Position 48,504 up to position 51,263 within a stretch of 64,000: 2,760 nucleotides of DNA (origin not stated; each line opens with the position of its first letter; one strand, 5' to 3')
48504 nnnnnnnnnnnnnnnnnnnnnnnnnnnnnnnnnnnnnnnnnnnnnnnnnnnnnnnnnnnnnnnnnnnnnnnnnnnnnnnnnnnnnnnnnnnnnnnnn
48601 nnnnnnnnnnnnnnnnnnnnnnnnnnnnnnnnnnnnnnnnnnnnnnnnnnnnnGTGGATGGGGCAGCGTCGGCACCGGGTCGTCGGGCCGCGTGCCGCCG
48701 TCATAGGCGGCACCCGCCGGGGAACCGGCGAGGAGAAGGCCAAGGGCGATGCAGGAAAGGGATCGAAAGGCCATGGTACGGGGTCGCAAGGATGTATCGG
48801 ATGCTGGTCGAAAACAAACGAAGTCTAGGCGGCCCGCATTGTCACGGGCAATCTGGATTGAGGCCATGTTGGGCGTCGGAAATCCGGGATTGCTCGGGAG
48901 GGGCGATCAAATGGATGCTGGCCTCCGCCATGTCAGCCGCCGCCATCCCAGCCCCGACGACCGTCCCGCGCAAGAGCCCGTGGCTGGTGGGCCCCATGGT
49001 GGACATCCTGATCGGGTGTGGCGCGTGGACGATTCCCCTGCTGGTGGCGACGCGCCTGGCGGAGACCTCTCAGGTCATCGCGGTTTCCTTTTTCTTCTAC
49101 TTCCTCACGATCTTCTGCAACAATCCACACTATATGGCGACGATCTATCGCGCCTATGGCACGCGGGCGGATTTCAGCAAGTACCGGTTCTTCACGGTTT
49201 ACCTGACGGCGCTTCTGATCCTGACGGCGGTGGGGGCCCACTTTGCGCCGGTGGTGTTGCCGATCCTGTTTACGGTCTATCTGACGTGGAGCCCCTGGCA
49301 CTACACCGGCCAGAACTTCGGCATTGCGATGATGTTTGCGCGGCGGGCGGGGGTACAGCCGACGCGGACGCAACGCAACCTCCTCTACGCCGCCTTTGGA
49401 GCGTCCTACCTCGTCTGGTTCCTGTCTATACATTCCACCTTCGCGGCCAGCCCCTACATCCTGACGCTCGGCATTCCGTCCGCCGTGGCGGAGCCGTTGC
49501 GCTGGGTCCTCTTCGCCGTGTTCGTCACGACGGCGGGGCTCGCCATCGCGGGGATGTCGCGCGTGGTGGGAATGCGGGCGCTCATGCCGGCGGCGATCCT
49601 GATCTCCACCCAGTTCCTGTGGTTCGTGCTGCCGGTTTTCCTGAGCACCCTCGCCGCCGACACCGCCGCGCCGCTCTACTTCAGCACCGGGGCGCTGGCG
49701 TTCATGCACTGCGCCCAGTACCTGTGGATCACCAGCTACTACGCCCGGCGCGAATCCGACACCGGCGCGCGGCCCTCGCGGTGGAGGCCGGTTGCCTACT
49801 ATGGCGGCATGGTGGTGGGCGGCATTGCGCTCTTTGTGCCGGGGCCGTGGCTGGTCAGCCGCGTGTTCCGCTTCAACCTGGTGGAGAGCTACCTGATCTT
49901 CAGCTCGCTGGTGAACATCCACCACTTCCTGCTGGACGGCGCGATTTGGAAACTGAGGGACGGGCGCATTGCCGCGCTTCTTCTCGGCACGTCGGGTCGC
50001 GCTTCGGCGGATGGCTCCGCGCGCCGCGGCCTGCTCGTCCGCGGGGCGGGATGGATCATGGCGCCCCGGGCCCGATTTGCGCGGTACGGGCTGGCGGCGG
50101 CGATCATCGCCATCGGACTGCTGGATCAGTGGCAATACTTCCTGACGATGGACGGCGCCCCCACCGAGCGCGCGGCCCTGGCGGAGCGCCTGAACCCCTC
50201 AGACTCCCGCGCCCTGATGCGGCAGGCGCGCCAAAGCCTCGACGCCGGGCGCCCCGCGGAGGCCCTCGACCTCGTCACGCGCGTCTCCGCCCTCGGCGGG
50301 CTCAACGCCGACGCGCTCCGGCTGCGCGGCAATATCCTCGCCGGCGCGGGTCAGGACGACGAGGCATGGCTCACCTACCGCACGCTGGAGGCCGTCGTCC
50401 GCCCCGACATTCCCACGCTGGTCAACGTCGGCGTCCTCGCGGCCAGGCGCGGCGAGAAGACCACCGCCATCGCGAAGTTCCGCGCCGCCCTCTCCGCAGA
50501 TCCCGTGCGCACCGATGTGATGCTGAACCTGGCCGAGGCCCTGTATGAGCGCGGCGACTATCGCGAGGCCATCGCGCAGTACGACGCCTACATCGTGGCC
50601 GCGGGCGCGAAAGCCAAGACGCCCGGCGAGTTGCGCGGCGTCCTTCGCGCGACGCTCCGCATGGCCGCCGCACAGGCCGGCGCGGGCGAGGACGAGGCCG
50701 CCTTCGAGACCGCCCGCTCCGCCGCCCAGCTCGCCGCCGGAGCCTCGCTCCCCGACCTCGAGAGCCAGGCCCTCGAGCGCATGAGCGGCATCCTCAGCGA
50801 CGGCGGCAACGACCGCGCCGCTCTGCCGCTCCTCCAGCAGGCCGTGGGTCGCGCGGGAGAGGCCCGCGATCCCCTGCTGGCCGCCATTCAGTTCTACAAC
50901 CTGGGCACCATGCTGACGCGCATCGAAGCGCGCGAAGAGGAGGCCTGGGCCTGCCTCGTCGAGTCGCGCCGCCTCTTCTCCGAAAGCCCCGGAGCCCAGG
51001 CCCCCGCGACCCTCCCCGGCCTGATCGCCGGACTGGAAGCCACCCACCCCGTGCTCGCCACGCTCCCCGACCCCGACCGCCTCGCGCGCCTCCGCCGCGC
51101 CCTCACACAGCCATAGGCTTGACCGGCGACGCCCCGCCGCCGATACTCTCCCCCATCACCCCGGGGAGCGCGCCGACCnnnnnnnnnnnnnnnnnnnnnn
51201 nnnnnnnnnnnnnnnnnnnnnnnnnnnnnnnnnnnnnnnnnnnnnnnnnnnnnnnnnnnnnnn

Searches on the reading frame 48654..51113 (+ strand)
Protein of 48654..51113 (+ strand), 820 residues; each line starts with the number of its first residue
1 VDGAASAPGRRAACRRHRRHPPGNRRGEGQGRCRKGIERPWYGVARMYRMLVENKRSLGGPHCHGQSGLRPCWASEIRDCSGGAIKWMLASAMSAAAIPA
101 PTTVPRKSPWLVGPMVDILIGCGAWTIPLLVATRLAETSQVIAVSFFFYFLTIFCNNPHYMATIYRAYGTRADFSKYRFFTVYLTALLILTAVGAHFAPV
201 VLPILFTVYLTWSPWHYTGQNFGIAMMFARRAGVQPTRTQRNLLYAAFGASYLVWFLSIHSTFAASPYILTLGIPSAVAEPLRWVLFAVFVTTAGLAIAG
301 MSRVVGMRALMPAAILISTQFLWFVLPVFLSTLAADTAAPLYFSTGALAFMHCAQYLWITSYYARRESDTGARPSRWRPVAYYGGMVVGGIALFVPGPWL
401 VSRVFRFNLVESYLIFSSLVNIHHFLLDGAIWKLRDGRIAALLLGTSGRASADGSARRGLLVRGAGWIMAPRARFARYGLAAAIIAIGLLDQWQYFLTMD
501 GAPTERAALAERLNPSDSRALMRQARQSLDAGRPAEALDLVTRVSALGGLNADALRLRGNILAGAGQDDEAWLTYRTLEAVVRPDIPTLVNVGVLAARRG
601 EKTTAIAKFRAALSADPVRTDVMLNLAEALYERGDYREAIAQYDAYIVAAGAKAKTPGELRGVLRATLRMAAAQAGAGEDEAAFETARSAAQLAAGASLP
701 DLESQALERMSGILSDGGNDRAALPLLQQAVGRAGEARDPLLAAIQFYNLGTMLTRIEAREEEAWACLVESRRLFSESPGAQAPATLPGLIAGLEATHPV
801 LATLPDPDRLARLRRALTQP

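Call 3: search_protein_families(library=pfam, proteins=[window:48654-51113:+], max_evalue=1)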
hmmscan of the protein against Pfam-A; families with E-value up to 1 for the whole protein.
window:48654-51113:+ (820 aa): 20 families
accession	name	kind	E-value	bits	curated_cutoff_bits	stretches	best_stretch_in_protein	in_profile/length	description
PF07719.23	TPR_2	-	2e-07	31.1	27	1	622-645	3-26/34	Tetratricopeptide repeat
PF13432.12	TPR_16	-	2.2e-07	31.6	32.7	3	595-650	6-61/65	Tetratricopeptide repeat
PF14559.12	TPR_19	-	3.1e-06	27.8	25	2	604-646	9-51/68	Tetratricopeptide repeat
PF13431.12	TPR_17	-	2e-05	25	24.4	1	609-641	2-34/34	Tetratricopeptide repeat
PF00515.34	TPR_1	-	0.00032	20.8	27.8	1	623-644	4-25/34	Tetratricopeptide repeat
PF24575.1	TPR_Slam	-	0.00034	21.4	35.2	1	592-642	53-103/104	Surface lipoprotein assembly modifier, N-terminal TPR repeats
PF03704.23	BTAD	-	0.0012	19.6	22.1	1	519-646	7-122/146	Bacterial transcriptional activator domain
PF13424.12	TPR_12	-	0.0013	19.3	30.1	1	589-643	6-68/77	Tetratricopeptide repeat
PF13414.12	TPR_11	-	0.012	15.7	26.8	1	628-644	2-18/42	TPR repeat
PF13374.12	TPR_10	-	0.015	15.8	27.5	1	622-643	4-25/42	Tetratricopeptide repeat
PF14561.12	TPR_20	-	0.028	15.2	25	1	602-642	4-44/90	Tetratricopeptide repeat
PF13174.12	TPR_6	-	0.032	15.3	26.3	1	621-647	1-27/33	Tetratricopeptide repeat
PF13371.12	TPR_9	-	0.034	14.6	35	0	583-622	25-65/73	Tetratricopeptide repeat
PF13176.12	TPR_7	-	0.037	14.6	27.9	0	623-643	2-22/36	Tetratricopeptide repeat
PF23914.1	TPR_CcmH_CycH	-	0.044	14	42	1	599-641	63-142/158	Cytochrome c-type biogenesis protein H TPR domain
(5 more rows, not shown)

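Call 4: search_protein_families(library=ncbifam, proteins=[window:48654-51113:+], max_evalue=1)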
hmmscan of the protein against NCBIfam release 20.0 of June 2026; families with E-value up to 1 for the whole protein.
window:48654-51113:+ (820 aa): 18 families
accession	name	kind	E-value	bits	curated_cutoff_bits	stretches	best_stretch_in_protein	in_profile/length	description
TIGR02521.1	type_IV_pilW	equivalog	2.9e-09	36.8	154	1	588-654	137-203/234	type IV pilus biogenesis/stability protein PilW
TIGR02917.1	PEP_TPR_lipo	equivalog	9.4e-07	27.1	312.2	2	508-578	149-219/899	XrtA/PEP-CTERM system TPR-repeat protein PrsT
NF040959.1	MamA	equivalog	0.00049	19.6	200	1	522-645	40-164/204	magnetosome protein MamA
NF033758.1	gliding_GltE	equivalog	0.00072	18.6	225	1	591-647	91-147/411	adventurous gliding motility TPR repeat lipoprotein GltE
NF053720.1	NsdA_fam_reg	subfamily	0.001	18.7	75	2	689-785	226-321/432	NsdA family TPR-like regulatory protein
NF052415.1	T3SS_chap_SctY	equivalog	0.0011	19.5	70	1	511-576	33-101/106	type III secretion apparatus assembly chaperone SctY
TIGR03302.1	OM_YfiO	subfamily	0.0034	16.9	81.4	1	593-648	40-98/239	outer membrane protein assembly factor BamD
TIGR02552.1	LcrH_SycD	equivalog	0.0041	16.8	104.8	1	599-657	31-86/136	SycD/LcrH family type III secretion system chaperone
NF008520.0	PRK11447.1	equivalog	0.0084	13.9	858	1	562-710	583-716/1157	cellulose synthase complex outer membrane protein BcsC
NF033920.0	C39_PA2778_fam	equivalog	0.0095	15.4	150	1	598-684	168-244/255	PA2778 family cysteine peptidase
TIGR02795.1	tol_pal_ybgF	equivalog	0.02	15.5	90.1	1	608-683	27-95/119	tol-pal system protein YbgF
TIGR03939.1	PGA_TPR_OMP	equivalog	0.04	12.1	366.65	1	535-635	103-200/800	poly-beta-1,6 N-acetyl-D-glucosamine export porin PgaA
TIGR00990.1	3a0801s09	subfamily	0.046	12.3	757.25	1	523-647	370-494/615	mitochondrial import receptor subunit TOM70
NF047371.1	FlcA_CTERM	equivalog_domain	0.17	10.3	300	1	591-644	478-531/646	periplasmic flagellar collar protein FlcA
NF042912.1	Amuc_1098_fam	equivalog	0.17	9.8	750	1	603-752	23-170/805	Amuc_1098 family type IV pilus outer membrane protein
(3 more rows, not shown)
